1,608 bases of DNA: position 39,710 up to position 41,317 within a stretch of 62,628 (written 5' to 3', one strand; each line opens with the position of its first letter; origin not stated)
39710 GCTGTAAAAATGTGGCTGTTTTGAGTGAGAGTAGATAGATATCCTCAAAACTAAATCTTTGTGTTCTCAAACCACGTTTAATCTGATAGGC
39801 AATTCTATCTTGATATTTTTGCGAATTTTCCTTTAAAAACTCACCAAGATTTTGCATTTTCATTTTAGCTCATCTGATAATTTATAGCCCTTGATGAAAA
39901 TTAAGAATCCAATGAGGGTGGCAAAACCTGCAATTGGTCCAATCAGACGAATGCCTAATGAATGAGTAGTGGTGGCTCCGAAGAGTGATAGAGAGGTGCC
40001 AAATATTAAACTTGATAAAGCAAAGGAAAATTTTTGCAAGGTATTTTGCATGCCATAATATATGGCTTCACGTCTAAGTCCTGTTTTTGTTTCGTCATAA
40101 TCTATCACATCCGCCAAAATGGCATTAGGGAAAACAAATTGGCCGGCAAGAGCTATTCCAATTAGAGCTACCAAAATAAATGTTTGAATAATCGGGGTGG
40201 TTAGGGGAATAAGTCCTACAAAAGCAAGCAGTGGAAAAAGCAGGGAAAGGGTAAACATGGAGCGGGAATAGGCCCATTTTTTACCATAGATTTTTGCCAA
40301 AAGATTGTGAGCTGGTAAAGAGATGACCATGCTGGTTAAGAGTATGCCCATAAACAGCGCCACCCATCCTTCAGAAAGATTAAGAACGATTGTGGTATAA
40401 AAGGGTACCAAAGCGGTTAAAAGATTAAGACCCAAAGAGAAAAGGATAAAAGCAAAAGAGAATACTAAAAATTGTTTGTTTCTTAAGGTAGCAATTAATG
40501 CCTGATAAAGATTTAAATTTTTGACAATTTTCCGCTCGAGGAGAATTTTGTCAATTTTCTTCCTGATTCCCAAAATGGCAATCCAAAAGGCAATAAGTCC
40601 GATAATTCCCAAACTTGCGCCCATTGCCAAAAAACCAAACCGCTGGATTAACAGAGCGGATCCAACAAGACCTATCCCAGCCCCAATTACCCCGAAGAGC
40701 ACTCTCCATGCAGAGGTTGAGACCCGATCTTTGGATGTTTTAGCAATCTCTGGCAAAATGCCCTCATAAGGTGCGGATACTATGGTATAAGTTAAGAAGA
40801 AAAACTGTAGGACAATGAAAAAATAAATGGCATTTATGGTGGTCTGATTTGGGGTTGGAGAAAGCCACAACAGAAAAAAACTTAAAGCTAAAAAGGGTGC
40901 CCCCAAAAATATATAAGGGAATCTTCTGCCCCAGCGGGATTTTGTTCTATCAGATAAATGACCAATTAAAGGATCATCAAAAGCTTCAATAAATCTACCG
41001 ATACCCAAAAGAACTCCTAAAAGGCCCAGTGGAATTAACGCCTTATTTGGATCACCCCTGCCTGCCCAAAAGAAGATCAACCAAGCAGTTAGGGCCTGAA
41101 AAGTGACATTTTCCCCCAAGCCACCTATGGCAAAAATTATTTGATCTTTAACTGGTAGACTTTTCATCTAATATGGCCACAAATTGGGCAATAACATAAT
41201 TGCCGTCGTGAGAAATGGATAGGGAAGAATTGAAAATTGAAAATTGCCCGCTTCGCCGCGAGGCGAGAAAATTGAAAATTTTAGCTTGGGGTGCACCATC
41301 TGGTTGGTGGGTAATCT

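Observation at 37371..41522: acpS - MelB-type MFS - (acyl-AMP ligase/ACP/PlsC) operon: candidate host-lipid scavenging system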

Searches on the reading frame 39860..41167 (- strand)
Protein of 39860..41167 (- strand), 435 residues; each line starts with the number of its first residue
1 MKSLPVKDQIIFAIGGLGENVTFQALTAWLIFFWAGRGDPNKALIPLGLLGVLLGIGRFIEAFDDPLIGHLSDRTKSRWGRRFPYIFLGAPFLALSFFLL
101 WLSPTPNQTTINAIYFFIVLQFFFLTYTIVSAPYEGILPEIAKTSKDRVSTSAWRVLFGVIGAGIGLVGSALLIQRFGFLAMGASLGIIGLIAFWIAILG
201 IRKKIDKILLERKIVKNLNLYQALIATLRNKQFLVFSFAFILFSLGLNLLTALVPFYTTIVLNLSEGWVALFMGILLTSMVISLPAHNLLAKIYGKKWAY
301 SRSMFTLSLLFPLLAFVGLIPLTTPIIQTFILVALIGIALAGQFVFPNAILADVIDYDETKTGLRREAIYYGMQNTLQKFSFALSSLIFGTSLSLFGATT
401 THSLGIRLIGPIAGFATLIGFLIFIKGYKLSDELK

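Call 3: search_protein_families(library=pfam, proteins=[window:39860-41167:-], max_evalue=0.01)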
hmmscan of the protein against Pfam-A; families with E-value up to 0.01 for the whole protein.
window:39860-41167:- (435 aa): 2 families
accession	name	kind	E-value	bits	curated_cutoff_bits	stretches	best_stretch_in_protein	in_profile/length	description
PF13347.12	MFS_2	-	2.1e-61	208.2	27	1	12-401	2-390/427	MFS/sugar transport protein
PF07690.21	MFS_1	-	7.2e-14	51.9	33.4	2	144-382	116-343/347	Major Facilitator Superfamily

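Call 4: search_protein_families(library=ncbifam, proteins=[window:39860-41167:-], max_evalue=0.01)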
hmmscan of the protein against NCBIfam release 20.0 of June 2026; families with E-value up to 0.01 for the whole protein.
window:39860-41167:- (435 aa): 6 families
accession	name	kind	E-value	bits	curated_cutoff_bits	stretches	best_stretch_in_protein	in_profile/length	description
TIGR00792.1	gph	subfamily_domain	3.1e-53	181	231.35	1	10-403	2-388/437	glycoside-pentoside-hexuronide (GPH):cation symporter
NF007749.0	PRK10429.1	equivalog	2.7e-31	108.9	456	1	4-432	3-437/473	melibiose:sodium transporter MelB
NF007237.0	PRK09669.1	subfamily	8.6e-26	90.6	610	1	3-400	5-393/461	putative symporter YagG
NF007353.0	PRK09848.1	equivalog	6.9e-21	74.5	528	1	3-433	4-432/457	glucuronide transporter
NF008526.0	PRK11462.1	equivalog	1.7e-20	73.3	836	1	4-397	6-389/460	glycoside-pentoside-hexuronide family transporter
TIGR01301.1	GPH_sucrose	subfamily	4e-05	22.7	511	1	65-162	56-164/476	sucrose/proton symporter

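Call 24: search_solved_structures(query=window:39860-41167:-, max_evalue=0.001)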
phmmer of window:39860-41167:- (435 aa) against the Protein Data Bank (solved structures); distinct sequences matched with E-value up to 0.001: 8.
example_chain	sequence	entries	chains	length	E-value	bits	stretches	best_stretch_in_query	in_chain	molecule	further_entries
8d2s_A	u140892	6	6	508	2.3e-20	76.4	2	4-171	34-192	Sodium-dependent lysophosphatidylcholine symporter 1-B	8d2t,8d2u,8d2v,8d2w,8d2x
7n98_A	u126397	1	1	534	4.4e-19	72.2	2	4-168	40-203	Sodium-dependent lysophosphatidylcholine symporter 1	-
7mjs_X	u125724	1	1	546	4.8e-19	72.1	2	6-168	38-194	Major Facilitator Superfamily Domain containing 2A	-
7oix_B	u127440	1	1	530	1.3e-16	64.1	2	4-168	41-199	Isoform 2 of Sodium-dependent lysophosphatidylcholine symporter 1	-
4m64_A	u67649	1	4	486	2.8e-14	56.4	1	8-403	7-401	Melibiose carrier protein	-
8t60_A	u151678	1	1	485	3.1e-14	56.3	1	9-403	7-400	Melibiose permease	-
8fq9_A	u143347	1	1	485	1.9e-13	53.7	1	9-403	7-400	Melibiose permease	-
7l16_A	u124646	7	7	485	4.9e-13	52.3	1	9-403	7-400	Melibiose carrier protein | Melibiose permease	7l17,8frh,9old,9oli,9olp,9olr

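Call 43: search_solved_structures(query=A3, max_evalue=0.001, show_alignments=5)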
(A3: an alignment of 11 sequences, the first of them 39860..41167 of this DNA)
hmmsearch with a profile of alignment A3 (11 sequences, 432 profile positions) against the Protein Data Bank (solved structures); distinct sequences matched with E-value up to 0.001: 9.
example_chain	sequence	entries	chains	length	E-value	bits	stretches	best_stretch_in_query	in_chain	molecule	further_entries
7n98_A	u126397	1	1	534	1.5e-27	100.1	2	2-166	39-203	Sodium-dependent lysophosphatidylcholine symporter 1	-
8d2s_A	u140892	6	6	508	1.9e-27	99.7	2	3-174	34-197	Sodium-dependent lysophosphatidylcholine symporter 1-B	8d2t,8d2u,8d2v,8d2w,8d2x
7oix_B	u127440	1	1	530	2e-27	99.6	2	2-166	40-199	Isoform 2 of Sodium-dependent lysophosphatidylcholine symporter 1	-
7mjs_X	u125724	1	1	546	2.7e-27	99.2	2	3-166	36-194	Major Facilitator Superfamily Domain containing 2A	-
4m64_A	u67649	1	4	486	1.8e-23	86.6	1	3-428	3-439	Melibiose carrier protein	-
8t60_A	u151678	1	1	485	2.3e-23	86.3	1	4-428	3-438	Melibiose permease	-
8fq9_A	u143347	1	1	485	3.1e-22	82.6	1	4-428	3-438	Melibiose permease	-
7l16_A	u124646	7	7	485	5.8e-22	81.6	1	4-428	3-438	Melibiose carrier protein | Melibiose permease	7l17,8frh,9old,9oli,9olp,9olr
8bb6_A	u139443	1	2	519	6.9e-06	28.7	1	55-166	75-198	Sucrose transport protein SUC1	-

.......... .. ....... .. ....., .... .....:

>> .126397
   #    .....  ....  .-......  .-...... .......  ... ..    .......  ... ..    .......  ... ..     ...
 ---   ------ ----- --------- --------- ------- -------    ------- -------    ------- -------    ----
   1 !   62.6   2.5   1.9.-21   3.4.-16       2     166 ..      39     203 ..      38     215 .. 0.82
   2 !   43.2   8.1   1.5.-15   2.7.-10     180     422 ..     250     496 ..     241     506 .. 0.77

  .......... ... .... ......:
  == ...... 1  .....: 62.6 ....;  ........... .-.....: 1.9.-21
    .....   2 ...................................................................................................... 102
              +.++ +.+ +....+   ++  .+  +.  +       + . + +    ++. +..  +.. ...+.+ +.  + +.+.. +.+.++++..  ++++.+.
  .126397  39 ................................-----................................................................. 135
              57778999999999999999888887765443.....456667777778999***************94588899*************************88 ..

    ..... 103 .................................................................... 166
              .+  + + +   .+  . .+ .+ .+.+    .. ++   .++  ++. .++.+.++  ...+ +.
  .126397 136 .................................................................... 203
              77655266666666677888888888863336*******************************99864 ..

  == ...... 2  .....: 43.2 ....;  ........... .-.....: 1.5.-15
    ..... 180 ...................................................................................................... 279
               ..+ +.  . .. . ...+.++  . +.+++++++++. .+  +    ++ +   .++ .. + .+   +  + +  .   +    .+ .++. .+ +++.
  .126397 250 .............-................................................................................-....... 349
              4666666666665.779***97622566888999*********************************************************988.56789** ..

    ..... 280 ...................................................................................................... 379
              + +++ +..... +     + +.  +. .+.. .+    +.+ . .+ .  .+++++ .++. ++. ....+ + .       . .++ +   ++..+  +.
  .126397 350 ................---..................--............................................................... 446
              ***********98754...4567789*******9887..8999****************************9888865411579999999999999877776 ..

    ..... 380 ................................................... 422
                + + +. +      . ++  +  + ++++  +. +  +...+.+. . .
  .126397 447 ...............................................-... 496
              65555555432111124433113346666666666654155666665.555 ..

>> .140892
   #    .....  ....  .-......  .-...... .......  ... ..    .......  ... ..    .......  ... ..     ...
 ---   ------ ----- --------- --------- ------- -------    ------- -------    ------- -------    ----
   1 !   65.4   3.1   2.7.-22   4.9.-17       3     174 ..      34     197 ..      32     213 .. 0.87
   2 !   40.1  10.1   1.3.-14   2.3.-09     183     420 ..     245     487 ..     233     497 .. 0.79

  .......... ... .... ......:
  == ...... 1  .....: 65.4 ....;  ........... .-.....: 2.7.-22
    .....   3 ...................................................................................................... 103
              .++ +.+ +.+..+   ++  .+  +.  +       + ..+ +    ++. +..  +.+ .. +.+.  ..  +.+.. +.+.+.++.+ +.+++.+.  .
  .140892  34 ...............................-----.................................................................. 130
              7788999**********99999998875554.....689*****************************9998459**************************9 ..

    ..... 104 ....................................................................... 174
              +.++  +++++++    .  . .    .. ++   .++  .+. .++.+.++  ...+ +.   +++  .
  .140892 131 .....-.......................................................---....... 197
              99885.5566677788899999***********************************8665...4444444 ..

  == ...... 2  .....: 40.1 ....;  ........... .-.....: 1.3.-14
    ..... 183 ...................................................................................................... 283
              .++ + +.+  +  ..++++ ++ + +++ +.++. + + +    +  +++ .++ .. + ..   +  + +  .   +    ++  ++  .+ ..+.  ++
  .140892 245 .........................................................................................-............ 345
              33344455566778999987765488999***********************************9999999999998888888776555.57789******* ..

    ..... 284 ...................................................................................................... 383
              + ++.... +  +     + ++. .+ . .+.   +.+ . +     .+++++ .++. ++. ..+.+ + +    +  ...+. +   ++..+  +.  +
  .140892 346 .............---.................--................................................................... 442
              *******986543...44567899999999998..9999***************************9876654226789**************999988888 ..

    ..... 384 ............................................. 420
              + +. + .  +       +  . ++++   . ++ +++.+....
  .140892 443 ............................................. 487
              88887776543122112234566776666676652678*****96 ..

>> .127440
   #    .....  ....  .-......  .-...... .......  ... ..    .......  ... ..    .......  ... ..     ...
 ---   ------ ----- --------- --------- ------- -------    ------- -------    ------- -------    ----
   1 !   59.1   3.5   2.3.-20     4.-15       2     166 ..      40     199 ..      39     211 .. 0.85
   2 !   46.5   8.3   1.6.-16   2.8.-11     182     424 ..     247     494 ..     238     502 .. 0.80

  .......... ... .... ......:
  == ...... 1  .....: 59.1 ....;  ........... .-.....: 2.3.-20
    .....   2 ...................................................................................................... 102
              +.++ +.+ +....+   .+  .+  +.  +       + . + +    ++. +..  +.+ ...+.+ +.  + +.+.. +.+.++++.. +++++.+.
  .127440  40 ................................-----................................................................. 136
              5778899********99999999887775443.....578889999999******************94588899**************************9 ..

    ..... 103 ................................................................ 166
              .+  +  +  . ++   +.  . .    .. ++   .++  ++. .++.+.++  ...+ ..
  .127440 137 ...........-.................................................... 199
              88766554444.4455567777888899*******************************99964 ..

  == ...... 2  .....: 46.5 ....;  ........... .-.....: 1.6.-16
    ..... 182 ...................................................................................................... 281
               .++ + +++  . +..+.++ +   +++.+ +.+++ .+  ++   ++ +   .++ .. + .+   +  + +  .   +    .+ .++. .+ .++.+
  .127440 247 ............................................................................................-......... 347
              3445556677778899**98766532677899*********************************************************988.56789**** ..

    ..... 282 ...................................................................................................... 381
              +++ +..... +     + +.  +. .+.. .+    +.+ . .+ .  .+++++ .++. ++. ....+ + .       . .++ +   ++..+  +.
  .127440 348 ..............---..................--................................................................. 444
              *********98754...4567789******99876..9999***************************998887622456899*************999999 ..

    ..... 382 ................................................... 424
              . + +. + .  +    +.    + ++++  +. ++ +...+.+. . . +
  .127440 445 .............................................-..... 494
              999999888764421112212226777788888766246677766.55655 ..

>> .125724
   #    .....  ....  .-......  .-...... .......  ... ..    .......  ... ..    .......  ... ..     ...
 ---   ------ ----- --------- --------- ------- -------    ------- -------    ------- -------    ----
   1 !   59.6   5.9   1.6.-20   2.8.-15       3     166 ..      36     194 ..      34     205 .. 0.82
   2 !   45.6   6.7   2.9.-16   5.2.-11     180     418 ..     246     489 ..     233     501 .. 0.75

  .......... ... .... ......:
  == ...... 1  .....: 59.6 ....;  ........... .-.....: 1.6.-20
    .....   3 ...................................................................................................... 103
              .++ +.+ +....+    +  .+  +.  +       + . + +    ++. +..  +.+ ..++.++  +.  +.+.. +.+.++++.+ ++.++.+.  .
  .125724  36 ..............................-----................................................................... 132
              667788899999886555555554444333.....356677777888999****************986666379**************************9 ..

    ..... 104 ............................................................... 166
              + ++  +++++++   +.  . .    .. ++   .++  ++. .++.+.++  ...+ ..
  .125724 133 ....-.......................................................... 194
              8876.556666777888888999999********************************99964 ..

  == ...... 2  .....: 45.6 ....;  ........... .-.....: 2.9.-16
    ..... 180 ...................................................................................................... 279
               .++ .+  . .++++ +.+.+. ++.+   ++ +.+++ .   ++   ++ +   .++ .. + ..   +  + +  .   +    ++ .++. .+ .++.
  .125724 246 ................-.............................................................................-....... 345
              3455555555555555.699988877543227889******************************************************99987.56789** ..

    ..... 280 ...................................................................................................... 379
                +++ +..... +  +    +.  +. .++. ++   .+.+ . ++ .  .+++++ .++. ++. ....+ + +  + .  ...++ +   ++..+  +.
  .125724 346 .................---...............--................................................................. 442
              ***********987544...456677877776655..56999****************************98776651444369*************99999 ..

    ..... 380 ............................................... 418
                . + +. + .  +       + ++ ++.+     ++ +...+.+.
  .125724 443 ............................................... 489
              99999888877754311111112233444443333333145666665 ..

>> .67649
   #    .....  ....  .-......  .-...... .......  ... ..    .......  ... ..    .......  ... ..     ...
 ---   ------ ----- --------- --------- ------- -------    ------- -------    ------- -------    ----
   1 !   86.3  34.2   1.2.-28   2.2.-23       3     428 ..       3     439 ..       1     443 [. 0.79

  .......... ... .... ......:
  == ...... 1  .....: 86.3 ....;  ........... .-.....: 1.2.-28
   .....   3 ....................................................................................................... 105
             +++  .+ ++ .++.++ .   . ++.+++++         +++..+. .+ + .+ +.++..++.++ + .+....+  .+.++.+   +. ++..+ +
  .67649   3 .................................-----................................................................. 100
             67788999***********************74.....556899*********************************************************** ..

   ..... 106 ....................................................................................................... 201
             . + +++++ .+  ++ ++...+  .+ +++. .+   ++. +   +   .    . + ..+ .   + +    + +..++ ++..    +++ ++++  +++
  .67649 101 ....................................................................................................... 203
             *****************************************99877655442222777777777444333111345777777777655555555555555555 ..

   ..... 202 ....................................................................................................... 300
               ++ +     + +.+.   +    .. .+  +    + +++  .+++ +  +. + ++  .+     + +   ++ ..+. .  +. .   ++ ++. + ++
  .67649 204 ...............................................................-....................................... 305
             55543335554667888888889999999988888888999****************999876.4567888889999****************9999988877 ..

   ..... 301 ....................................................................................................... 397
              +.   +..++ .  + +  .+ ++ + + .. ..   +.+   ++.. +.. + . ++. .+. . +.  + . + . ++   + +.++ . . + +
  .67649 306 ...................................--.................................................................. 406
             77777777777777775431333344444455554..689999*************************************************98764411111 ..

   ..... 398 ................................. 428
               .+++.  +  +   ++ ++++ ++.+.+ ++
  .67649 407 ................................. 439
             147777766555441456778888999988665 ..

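Call 55: search_protein_representatives(protein=window:39860-41167:-)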
Query: 435 residues. Proteins with E-value up to 0.001 (for the whole library): 9872; up to 1e-10: 3827; up to 1e-30: 340. The best 150 are listed.
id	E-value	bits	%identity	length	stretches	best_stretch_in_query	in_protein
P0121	1.0e-188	644.3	69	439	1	3-434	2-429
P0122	1.2e-103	364.1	46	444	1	10-434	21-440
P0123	8.9e-103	361.2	45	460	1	2-434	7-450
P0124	3.7e-102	359.1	43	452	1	4-433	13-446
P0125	3.1e-94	333.0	41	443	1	4-432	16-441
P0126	9.1e-92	324.9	40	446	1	2-432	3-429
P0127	1.3e-91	324.4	43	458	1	9-432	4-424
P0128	1.0e-90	321.5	37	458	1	3-432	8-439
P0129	1.6e-89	317.5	39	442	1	4-430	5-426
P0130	6.1e-88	312.3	39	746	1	4-433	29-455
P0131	2.0e-87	310.6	40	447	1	3-428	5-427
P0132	4.0e-86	306.3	40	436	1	7-434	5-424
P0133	8.5e-85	302.0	39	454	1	3-434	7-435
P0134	3.3e-84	300.0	39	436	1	7-430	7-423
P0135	1.3e-83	298.1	40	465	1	3-433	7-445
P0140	7.6e-81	288.9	40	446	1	3-434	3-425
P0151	1.2e-68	248.7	40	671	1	11-430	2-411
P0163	2.1e-63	231.5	38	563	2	108-431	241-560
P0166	1.1e-61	225.8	33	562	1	9-431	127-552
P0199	3.9e-53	197.6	32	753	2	113-425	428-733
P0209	3.5e-51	191.2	36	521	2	43-323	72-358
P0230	5.6e-47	177.4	32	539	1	1-390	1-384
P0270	5.7e-42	160.9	34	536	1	10-424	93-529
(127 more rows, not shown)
